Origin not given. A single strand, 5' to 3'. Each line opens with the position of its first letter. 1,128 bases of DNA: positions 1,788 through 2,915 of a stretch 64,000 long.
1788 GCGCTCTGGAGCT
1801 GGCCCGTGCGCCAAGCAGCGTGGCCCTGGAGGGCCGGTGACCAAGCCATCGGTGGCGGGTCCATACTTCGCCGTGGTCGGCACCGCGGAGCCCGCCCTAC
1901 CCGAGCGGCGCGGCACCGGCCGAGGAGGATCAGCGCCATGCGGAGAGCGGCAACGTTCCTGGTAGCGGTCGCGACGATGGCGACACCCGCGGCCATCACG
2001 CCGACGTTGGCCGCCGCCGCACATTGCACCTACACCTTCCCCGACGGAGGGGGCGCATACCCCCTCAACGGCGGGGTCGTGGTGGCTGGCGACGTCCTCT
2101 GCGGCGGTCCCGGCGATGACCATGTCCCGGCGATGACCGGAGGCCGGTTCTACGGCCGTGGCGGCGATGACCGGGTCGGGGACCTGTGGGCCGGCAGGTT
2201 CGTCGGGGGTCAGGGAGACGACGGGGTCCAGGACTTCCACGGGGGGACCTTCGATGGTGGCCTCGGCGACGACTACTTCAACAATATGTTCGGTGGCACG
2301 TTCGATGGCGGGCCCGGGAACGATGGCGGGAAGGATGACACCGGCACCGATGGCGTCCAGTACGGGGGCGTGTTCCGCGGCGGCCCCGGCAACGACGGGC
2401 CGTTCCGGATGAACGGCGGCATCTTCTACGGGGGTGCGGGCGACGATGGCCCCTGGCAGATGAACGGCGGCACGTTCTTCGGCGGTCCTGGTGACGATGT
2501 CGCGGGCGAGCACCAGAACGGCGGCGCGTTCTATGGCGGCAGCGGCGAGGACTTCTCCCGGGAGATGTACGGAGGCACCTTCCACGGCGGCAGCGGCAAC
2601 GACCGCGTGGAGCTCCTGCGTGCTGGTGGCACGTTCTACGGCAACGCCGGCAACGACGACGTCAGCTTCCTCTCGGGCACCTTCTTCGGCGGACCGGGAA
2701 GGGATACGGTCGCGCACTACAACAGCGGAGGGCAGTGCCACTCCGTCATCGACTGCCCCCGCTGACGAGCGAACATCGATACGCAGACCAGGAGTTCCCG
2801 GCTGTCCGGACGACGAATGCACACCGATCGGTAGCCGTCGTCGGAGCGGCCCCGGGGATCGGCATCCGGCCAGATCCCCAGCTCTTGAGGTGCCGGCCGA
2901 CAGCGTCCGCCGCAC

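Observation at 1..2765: Tandem array of RTX-like beta-roll paralogs sharing a conserved 3' flank, with an interleaved small ORF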

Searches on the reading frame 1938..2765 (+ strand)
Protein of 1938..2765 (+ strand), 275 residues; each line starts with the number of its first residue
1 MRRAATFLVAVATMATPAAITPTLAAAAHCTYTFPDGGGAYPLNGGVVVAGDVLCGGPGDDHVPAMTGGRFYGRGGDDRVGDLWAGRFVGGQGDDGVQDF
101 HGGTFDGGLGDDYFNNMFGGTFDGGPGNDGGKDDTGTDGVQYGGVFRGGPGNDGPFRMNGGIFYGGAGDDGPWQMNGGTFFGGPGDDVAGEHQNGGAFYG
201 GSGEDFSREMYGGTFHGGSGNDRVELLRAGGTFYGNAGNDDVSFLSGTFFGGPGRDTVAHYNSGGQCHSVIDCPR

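Call 3: search_protein_families(library=pfam, proteins=[window:1938-2765:+], max_evalue=1)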
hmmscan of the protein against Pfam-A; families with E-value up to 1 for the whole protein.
window:1938-2765:+ (275 aa): 0 families

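Call 12: find_homologous_proteins(query=window:1938-2765:+, max_evalue=0.001)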
Query window:1938-2765:+ (275 aa): 93 proteins with E <= 0.001 among 8000 candidates.
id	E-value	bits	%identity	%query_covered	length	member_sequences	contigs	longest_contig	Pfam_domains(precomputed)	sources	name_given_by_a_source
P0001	6.7e-38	149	48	83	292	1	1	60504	-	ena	-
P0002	2.0e-37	147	39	99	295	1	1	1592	-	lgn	-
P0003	8.3e-32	129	41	94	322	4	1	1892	-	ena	-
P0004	5.8e-28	116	36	99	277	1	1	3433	-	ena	-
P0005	2.5e-27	114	41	43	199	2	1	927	-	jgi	jgi:hypothetical protein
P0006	8.5e-26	109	35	80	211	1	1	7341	-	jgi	jgi:hypothetical protein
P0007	1.2e-24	105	43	72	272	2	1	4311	-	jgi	jgi:hypothetical protein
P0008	1.3e-23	102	49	51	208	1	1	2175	-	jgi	jgi:hypothetical protein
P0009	3.2e-22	97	38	87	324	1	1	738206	-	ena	-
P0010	1.7e-20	91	51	48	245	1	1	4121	PF00353.26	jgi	jgi:hypothetical protein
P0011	7.8e-20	89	46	54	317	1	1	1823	-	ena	-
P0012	1.2e-17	82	32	76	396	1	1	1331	-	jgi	jgi:hypothetical protein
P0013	4.0e-17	80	47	63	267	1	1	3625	-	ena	-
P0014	4.2e-17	80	43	72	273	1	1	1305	PF00353.26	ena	-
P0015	7.5e-17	79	33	89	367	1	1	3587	-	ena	-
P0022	1.3e-14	72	38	81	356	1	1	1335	PF00353.26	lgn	-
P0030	4.0e-13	67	42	60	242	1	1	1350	PF00353.26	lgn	-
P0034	3.6e-12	64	36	67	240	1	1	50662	-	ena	-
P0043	8.2e-11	60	50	36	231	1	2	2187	PF00353.26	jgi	jgi:hypothetical protein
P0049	4.2e-10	57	44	40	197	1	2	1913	PF00353.26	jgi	jgi:hypothetical protein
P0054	2.1e-9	55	51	32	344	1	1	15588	PF00353.26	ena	-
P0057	5.1e-9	54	51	32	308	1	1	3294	PF00353.26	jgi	jgi:hypothetical protein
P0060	2.6e-8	51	37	79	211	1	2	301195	-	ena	-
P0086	4.9e-4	37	31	73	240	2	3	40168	PF00353.26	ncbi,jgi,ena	jgi:Ca2+-binding RTX toxin-like protein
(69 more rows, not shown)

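Call 13: search_protein_families(library=ncbifam, proteins=[window:1938-2765:+], max_evalue=1)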
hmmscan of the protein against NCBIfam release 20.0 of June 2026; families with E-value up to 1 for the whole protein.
window:1938-2765:+ (275 aa): 0 families

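Call 23: find_encoding_contigs(protein=P0001, flank=8000, max_places=3)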
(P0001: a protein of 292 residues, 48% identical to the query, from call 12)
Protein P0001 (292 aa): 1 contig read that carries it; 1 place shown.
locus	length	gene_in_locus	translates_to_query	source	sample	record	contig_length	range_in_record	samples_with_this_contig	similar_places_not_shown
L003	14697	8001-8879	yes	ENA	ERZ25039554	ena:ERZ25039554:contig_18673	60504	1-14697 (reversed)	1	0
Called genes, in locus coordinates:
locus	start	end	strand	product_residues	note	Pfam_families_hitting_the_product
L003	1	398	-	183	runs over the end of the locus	PF04851:ResIII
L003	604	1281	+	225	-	-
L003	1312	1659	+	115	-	-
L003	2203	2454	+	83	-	-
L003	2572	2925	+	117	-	PF12840:HTH_20, PF01022:HTH_5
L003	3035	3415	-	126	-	-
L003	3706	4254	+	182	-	PF01740:STAS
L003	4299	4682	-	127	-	-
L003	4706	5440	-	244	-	-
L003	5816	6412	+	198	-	PF00583:Acetyltransf_1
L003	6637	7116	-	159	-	-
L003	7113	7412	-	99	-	PF12728:HTH_17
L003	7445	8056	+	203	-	-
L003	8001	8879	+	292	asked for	-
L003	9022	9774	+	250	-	PF08797:HIRAN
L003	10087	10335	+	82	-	-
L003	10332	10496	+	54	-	PF24192:DUF7417 (weak)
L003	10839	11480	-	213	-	-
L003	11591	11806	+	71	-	-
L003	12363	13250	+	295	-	PF00665:rve, PF13683:rve_3 (faint)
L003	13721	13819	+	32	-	-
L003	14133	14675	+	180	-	-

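Call 24: find_encoding_contigs(protein=P0009, flank=8000, max_places=3)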
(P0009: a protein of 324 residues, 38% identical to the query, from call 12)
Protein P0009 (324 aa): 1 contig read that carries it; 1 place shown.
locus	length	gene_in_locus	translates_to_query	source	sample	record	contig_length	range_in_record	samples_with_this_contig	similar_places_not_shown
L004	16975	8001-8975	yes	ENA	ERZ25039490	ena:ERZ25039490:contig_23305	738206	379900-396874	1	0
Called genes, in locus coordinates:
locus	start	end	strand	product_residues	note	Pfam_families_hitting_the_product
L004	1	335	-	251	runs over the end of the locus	PF00583:Acetyltransf_1, PF13302:Acetyltransf_3 (faint), PF13508:Acetyltransf_7 (weak), PF13673:Acetyltransf_10 (faint), PF14542:Acetyltransf_CG (faint), PF13480:Acetyltransf_6 (faint), PF00583:Acetyltransf_1, PF13508:Acetyltransf_7 (weak), +1 more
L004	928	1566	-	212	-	PF15956:DUF4760 (faint)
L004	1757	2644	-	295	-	-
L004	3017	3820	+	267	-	-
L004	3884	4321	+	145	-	-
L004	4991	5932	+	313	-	-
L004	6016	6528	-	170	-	-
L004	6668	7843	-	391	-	PF00890:FAD_binding_2, PF01266:DAO, PF01494:FAD_binding_3 (weak), PF12831:FAD_oxidored (weak), PF13450:NAD_binding_8 (weak)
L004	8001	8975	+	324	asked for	-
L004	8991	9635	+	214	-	PF02627:CMD (weak)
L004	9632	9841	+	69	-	-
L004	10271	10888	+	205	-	PF06271:RDD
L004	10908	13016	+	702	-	PF00282:Pyridoxal_deC, PF28474:DUF8412, PF13376:OmdA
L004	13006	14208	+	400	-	PF02770:Acyl-CoA_dh_M, PF00441:Acyl-CoA_dh_1, PF08028:Acyl-CoA_dh_2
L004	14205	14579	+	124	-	-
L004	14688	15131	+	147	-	-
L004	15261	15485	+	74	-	-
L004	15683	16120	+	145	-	-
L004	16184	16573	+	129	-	PF14229:DUF4332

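Call 26: predict_structure(alignment_id=A1)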
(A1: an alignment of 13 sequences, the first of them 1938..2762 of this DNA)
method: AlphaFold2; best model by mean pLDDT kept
length: 275 residues; sequences in the alignment: 13
mean_pLDDT: 90.7   pTM: 0.83
mean pLDDT of the five models: 90.7, 90.2, 90.0, 89.9, 89.6
residues with pLDDT >= 90: 224; 70-90: 21; 50-70: 12; < 50: 18
segments of 3 or more residues with pLDDT < 50: 1-11, 13-16
pLDDT, mean of each block of 10 residues (from residue 1): 45 50 62 97 97 97 98 96 98 96 97 97 97 84 98 97 98 96 96 96 97 96 95 97 95 95 90 76
secondary structure, 60 per line:
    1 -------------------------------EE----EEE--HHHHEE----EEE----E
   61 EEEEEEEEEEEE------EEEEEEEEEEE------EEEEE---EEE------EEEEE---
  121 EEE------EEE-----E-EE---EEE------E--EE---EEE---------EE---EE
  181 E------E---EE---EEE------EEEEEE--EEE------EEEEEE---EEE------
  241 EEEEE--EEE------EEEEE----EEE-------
elements in order: E38-40 H43-46 E53-55 E60-72 E79-89 E96-100 E104-106 E113-117 E121-123 E130-132 E145-147 E162-164 E179-181 E197-199 E206-211 E214-216 E223-228 E232-234 E241-245 E248-250 E257-261 E266-268

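Call 29: fold_search(model_id=the predicted structure, library=pdb)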
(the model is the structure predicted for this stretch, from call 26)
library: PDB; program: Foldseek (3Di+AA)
matches with E <= 10: 183; with E <= 0.001: 0
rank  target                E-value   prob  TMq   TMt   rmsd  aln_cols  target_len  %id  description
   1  3p4g_B                1.7e-02  1.00  0.46  0.41   7.3       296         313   19  X-ray crystal structure of a hyperactive, Ca2+-dependent, beta-helical antifreeze protein from an Antarctic bacterium (released 2011-04-27)
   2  3p4g_D                4.8e-02  0.94  0.38  0.35   9.5       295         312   18  X-ray crystal structure of a hyperactive, Ca2+-dependent, beta-helical antifreeze protein from an Antarctic bacterium (released 2011-04-27)
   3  3p4g_C                8.7e-02  0.60  0.31  0.29  11.1       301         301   15  X-ray crystal structure of a hyperactive, Ca2+-dependent, beta-helical antifreeze protein from an Antarctic bacterium (released 2011-04-27)
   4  3p4g_A                1.4e-01  0.63  0.33  0.31   9.0       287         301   16  X-ray crystal structure of a hyperactive, Ca2+-dependent, beta-helical antifreeze protein from an Antarctic bacterium (released 2011-04-27)
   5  7rah_E                2.4e-01  0.33  0.24  0.19  11.5       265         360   19  Adenylate cyclase toxin RTX domain fragment bound to M1H5 Fab and M2B10 Fab (released 2021-09-15)
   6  4fce                  2.5e-01  0.08  0.15  0.12  12.2       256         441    7  Crystal structure of Yersinia pestis GlmU in complex with alpha-D-glucosamine 1-phosphate (GP1) (released 2012-07-11)
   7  7usl_C                4.3e-01  0.16  0.21  0.10  14.1       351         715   13  Integrin alphaM/beta2 ectodomain in complex with adenylate cyclase toxin RTX751 and M1F5 Fab (released 2022-08-17)
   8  4e79_A                5.0e-01  0.08  0.18  0.16  12.5       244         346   14  Structure of LpxD from Acinetobacter baumannii at 2.66A resolution (P4322 form) (released 2013-01-16)
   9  6uec                  6.1e-01  0.08  0.17  0.15  13.2       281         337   11  Pseudomonas aeruginosa LpxD Complex Structure with Ligand (released 2019-11-13)
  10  2qv3                  6.7e-01  0.09  0.24  0.16  12.6       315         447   12  Crystal Structure of the Helicobacter pylori Vacuolating Toxin p55 Domain (released 2007-10-23)
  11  6ixx_A                7.8e-01  0.85  0.19  0.12   7.2        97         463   23  Crystal structure of a complex between psychrophilic marine protease MP and its inhibitor LupI (released 2019-12-18)
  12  1omj                  7.8e-01  0.57  0.17  0.11   7.6       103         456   21  CRYSTAL STRUCTURE OF A PSYCHROPHILIC ALKALINE PROTEASE FROM PSEUDOMONAS TAC II 18 (released 2003-07-15)
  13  9gh5_A                7.8e-01  0.10  0.19  0.20  10.8       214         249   12  Complex of Fusobacterium nucleatum CbpF with human CEACAM1 (released 2025-04-02)
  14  6p5t_C                8.2e-01  0.15  0.26  0.11  13.7       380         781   12  Surface-layer (S-layer) RsaA protein from Caulobacter crescentus bound to strontium and iodide (released 2020-01-15)
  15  1om8                  9.5e-01  0.60  0.18  0.11   7.3       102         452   22  CRYSTAL STRUCTURE OF A COLD ADAPTED ALKALINE PROTEASE FROM PSEUDOMONAS TAC II 18, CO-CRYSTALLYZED WITH 10 mM EDTA (released 2003-07-15)
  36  8vr7_C                1.6e+00  0.02  0.09  0.11  12.8       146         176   12  crystal structure of the Pcryo_0619 N-acetyltransferase from Psychrobacter cryohalolentis K5 int he presence of acetyl (released 2024-01-31)
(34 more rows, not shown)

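Call 38: find_related_loci(query=window:1938-2762:+, collection=genome_contigs, flank=8000)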
Query window:1938-2762:+ (275 aa) in genome_contigs; peptide patterns used: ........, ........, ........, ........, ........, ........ (x = any residue, [..] = any of these).
109 stretches matched a pattern; 9 encode a relative of the query (tblastn E <= 1e-3); 9 distinct loci.
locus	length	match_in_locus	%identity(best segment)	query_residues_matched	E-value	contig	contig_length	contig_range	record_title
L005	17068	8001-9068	33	52-258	1e-6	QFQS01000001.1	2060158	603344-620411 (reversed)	MAG: Cereibacter sphaeroides isolate S2_003_000_R2_11 S2_003_000_R2_scaffold_0, whole genome shotgun sequence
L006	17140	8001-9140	35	121-258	2e-6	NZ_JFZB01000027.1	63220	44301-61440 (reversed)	Paenirhodobacter enshiensis strain DW2-9 contig28_scaffold13, whole genome shotgun sequence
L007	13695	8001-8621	32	50-268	5e-6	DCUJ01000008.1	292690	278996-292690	MAG TPA_asm: Sulfurospirillum sp. UBA2217 UBA2217_contig_10150, whole genome shotgun sequence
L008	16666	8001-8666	37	93-259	5e-6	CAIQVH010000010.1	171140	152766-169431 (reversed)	MAG: uncultured Anaerolineae bacterium isolate LaPlata-b_bin-3056 genome assembly, contig: bin-3056:10/38, whole genome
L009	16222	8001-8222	35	179-258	6e-6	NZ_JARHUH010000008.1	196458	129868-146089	Paenirhodobacter sp. CAU 1674 contig8, whole genome shotgun sequence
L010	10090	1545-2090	33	61-258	2e-7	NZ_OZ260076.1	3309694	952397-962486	MAG: Tabrizicola sp. isolate NI281-mx-bin11 chromosome 1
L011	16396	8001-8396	37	124-260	2e-5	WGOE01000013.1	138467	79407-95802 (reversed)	MAG: bacterium isolate RI_272 c_000000189148, whole genome shotgun sequence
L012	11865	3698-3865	48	214-267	4e-5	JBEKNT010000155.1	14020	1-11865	MAG: Acetobacteraceae bacterium isolate SPRUCE 423 SPRUCE_423_155, whole genome shotgun sequence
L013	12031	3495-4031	31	49-242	6e-5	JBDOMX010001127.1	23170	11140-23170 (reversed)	MAG: Planctomycetaceae bacterium isolate FK190211_WC_24_26_27_29_metabat1_scaf2bin.058_VB NODE_1470_length_23170_cov_1.6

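Call 43: search_solved_structures(query=A1, max_evalue=1, show_alignments=3)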
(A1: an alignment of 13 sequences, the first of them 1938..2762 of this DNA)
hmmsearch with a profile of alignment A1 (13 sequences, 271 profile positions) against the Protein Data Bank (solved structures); distinct sequences matched with E-value up to 1: 1.
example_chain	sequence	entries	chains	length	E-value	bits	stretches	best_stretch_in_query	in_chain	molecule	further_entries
5h4e_A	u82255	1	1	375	0.5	12.8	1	136-187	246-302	beta 1-3 glucanase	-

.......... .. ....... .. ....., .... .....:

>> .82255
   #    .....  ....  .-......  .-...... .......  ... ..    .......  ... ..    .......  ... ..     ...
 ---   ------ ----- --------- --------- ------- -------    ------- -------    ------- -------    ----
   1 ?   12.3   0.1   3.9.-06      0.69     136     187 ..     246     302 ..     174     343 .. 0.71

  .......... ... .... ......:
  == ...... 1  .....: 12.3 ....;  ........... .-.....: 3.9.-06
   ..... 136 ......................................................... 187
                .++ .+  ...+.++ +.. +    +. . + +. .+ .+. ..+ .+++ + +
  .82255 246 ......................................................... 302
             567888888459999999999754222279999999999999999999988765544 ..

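Call 54: find_related_loci(query=A3, collection=metagenome_contigs, flank=6000)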
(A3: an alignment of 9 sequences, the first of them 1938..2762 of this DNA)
Query A3 (275 aa) in metagenome_contigs; peptide patterns used: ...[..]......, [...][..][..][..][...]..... (x = any residue, [..] = any of these).
89 stretches matched a pattern; 11 encode a relative of the query (tblastn E <= 1e-3); 11 distinct loci.
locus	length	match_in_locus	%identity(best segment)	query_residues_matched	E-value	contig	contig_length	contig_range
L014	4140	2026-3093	35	1-275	3e-39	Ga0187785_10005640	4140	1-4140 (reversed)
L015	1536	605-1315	43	32-270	2e-39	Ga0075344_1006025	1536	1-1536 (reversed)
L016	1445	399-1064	46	1-268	1e-36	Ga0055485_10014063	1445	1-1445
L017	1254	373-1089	40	8-272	6e-37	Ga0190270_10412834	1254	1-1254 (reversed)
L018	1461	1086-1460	48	1-256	6e-23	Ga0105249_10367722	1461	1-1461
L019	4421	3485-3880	43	30-265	6e-19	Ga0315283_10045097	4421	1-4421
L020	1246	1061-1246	58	25-181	3e-17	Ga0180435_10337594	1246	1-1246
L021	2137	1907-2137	52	30-258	2e-16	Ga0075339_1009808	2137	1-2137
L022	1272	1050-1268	45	1-71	1e-9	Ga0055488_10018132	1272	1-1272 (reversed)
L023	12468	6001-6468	34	50-205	7e-7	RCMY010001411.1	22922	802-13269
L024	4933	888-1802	31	51-270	1e-5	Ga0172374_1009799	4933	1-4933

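Call 55: find_encoding_contigs(protein=P0034, flank=6000, max_places=2)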
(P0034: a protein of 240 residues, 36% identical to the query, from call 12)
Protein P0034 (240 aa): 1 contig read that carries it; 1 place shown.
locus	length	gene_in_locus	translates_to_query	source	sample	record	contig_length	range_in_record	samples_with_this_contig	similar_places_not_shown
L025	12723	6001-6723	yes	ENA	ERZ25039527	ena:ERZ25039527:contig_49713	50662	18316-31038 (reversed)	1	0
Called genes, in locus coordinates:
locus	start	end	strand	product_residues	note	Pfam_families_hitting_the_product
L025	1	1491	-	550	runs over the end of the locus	PF00282:Pyridoxal_deC, PF01212:Beta_elim_lyase (faint), PF00266:Aminotran_5 (weak), PF00282:Pyridoxal_deC (weak)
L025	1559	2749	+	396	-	PF00999:Na_H_Exchanger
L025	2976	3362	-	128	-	-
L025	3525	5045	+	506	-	PF00884:Sulfatase, PF01663:Phosphodiest (faint), PF16347:SGSH_C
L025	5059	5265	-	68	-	-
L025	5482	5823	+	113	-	PF13441:Gly-zipper_YMGG (weak), PF26273:Gly_zipper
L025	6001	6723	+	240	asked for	-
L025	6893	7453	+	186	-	PF08002:DUF1697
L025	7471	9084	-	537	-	PF05935:Arylsulfotrans, PF14269:Arylsulfotran_2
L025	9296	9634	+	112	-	PF12840:HTH_20 (weak)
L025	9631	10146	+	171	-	PF10604:Polyketide_cyc2, PF08327:AHSA1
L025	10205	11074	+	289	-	PF00561:Abhydrolase_1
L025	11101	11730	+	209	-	PF01738:DLH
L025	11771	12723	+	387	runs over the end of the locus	PF06224:AlkZ-like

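Call 56: find_encoding_contigs(protein=P0006, flank=6000, max_places=2)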
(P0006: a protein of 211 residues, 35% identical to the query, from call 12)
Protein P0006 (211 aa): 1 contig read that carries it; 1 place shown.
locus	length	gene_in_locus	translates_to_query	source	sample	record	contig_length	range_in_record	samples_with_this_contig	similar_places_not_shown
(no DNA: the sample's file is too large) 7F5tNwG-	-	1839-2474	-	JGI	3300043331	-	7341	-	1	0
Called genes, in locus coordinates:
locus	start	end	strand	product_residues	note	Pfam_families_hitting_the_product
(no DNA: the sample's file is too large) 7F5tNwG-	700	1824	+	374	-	-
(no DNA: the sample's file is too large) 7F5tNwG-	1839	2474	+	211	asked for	-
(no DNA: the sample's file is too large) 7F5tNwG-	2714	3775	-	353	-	PF06037:DUF922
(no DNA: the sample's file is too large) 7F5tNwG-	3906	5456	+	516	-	PF00282:Pyridoxal_deC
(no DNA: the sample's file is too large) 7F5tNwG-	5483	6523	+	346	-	-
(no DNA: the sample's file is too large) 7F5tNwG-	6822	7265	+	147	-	PF02566:OsmC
